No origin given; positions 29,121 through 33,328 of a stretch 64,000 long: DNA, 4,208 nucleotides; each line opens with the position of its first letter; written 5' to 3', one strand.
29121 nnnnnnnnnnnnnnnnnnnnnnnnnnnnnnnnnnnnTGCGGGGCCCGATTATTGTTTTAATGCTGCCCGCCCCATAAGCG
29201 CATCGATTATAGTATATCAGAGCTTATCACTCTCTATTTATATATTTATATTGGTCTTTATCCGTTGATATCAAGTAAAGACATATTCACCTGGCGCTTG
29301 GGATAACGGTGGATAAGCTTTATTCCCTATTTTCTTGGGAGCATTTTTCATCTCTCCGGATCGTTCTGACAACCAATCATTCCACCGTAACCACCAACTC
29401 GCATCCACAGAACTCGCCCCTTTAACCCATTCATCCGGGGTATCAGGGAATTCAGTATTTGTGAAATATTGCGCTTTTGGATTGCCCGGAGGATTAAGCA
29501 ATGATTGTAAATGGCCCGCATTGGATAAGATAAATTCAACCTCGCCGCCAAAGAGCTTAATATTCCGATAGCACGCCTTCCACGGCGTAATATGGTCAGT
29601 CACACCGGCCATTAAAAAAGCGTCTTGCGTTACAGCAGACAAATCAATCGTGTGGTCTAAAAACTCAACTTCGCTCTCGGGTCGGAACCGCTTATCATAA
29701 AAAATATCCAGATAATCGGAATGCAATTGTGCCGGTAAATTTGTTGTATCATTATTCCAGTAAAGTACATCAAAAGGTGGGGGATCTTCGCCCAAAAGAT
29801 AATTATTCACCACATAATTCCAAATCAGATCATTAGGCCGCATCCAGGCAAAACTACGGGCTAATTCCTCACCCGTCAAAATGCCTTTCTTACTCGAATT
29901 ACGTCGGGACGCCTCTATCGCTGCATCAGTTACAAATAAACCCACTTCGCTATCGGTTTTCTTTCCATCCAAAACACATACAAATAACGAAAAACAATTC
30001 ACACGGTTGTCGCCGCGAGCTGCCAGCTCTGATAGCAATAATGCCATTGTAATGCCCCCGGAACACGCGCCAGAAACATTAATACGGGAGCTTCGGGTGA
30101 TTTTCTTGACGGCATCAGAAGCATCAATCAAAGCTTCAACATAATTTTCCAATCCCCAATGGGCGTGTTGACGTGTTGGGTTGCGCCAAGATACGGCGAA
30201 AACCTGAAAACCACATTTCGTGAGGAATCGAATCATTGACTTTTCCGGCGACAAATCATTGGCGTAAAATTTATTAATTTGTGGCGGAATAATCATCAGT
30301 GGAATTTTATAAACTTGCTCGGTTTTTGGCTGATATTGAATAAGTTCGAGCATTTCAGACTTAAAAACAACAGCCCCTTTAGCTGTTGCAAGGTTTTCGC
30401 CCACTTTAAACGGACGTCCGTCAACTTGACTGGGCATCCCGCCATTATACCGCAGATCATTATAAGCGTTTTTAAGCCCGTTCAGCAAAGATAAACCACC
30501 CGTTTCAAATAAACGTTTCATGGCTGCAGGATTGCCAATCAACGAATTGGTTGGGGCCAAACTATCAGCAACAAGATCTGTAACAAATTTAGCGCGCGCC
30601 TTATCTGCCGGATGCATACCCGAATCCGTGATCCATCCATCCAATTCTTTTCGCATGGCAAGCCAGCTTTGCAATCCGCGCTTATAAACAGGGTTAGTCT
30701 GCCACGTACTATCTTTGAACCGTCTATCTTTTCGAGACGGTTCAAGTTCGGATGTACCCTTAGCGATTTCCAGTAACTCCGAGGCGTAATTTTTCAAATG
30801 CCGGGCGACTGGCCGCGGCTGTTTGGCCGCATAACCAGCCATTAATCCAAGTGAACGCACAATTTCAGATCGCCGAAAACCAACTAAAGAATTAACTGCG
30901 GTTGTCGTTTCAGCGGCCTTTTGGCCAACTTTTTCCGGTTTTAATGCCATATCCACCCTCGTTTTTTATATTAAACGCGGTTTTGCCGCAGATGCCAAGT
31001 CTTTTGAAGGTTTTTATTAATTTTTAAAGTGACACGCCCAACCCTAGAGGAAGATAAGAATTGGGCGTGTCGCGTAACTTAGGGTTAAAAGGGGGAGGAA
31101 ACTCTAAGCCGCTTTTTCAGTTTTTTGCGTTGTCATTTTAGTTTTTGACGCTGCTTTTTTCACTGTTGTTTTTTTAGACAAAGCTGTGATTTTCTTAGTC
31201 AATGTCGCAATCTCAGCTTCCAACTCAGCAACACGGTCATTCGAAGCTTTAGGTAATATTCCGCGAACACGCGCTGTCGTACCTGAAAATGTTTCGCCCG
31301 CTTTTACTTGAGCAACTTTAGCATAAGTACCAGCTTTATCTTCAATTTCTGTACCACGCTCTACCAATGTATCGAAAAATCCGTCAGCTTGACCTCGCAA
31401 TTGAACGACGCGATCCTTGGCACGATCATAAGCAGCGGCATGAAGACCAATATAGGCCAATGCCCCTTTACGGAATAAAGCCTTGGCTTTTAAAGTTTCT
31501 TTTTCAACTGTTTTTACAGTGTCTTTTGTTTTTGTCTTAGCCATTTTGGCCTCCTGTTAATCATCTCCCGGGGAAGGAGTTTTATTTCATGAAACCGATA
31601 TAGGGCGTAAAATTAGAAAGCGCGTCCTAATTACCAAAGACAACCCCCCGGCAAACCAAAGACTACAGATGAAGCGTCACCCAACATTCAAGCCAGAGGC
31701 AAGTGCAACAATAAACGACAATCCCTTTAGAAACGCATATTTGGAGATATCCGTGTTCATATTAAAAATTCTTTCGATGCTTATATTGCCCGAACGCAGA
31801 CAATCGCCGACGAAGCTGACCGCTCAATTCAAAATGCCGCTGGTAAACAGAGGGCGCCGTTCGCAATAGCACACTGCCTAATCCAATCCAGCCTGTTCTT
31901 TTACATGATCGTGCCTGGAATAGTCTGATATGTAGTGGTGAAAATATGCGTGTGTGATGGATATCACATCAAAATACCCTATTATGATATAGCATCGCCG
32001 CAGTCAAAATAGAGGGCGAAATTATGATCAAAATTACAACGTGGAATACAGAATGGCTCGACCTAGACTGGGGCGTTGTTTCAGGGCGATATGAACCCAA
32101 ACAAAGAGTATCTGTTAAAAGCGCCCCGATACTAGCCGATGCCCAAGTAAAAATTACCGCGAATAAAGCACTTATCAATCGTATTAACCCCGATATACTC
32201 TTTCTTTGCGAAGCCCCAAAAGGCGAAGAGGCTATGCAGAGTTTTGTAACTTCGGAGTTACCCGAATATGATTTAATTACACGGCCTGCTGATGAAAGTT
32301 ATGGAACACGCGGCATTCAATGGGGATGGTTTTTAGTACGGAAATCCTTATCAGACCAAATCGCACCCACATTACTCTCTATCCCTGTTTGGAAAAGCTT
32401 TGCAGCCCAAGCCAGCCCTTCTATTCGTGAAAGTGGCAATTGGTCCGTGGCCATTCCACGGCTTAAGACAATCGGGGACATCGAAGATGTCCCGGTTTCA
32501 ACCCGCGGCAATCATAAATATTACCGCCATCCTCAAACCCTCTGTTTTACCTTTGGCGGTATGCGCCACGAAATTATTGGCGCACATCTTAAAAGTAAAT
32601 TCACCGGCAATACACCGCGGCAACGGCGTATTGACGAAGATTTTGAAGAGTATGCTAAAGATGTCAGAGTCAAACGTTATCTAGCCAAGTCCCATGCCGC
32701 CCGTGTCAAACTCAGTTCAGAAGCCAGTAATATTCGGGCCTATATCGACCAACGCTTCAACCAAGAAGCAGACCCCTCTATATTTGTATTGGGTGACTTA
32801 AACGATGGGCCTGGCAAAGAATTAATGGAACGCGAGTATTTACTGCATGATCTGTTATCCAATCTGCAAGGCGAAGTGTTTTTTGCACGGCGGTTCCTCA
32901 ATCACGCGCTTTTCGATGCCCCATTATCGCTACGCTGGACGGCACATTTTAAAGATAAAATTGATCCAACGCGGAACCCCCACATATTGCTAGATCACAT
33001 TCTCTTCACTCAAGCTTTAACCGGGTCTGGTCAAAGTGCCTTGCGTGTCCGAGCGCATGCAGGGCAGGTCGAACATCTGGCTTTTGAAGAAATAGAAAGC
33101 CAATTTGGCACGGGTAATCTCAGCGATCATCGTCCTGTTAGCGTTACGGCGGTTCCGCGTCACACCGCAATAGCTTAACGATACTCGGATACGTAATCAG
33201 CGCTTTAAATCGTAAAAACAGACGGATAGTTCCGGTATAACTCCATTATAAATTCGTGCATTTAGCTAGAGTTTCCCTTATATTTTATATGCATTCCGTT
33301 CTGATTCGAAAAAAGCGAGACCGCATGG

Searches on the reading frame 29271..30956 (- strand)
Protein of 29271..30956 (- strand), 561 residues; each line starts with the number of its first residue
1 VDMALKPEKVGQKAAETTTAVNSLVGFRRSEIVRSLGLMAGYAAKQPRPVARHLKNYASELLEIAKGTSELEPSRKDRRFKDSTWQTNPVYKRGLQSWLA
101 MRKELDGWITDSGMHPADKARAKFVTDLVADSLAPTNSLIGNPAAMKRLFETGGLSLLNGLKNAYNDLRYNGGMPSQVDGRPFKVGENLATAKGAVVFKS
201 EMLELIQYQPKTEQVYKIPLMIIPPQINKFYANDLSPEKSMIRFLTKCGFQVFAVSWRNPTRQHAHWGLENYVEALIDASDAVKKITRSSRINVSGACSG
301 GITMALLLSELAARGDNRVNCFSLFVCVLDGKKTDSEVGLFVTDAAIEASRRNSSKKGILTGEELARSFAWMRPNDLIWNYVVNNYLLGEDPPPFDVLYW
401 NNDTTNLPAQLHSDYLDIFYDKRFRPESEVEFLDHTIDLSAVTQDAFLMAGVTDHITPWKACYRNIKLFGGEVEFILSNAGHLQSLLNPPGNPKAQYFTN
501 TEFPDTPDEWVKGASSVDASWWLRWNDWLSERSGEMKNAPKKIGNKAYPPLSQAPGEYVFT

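Call 8: search_protein_families(library=pfam, proteins=[window:29271-30956:-], max_evalue=0.01)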
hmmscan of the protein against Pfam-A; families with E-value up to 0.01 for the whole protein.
window:29271-30956:- (561 aa): 2 families
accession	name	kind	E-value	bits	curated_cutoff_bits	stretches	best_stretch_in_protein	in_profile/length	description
PF07167.19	PhaC_N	-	2.4e-59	200.3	23.7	1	76-245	1-173/173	Poly-beta-hydroxybutyrate polymerase (PhaC) N-terminus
PF00561.26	Abhydrolase_1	-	1.4e-15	58.1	25.8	1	236-489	15-245/245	alpha/beta hydrolase fold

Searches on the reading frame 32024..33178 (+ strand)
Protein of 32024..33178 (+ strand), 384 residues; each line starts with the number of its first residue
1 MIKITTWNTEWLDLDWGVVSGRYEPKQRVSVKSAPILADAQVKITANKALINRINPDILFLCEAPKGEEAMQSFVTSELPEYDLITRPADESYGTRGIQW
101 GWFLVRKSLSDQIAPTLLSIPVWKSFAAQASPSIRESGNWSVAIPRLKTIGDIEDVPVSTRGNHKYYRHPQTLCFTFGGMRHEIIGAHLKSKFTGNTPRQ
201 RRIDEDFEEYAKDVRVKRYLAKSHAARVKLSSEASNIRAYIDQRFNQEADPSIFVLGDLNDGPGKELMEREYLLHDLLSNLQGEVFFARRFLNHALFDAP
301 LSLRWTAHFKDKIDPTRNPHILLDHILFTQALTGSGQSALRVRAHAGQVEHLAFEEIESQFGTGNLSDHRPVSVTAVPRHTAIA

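Call 55: search_protein_families(library=pfam, proteins=[window:32024-33178:+], max_evalue=0.001)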
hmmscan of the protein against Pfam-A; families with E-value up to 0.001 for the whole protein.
window:32024-33178:+ (384 aa): 1 family
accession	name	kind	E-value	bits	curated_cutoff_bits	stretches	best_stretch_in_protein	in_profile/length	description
PF03372.29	Exo_endo_phos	-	1.6e-05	25.2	24.5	1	49-369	24-225/225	Endonuclease/Exonuclease/phosphatase family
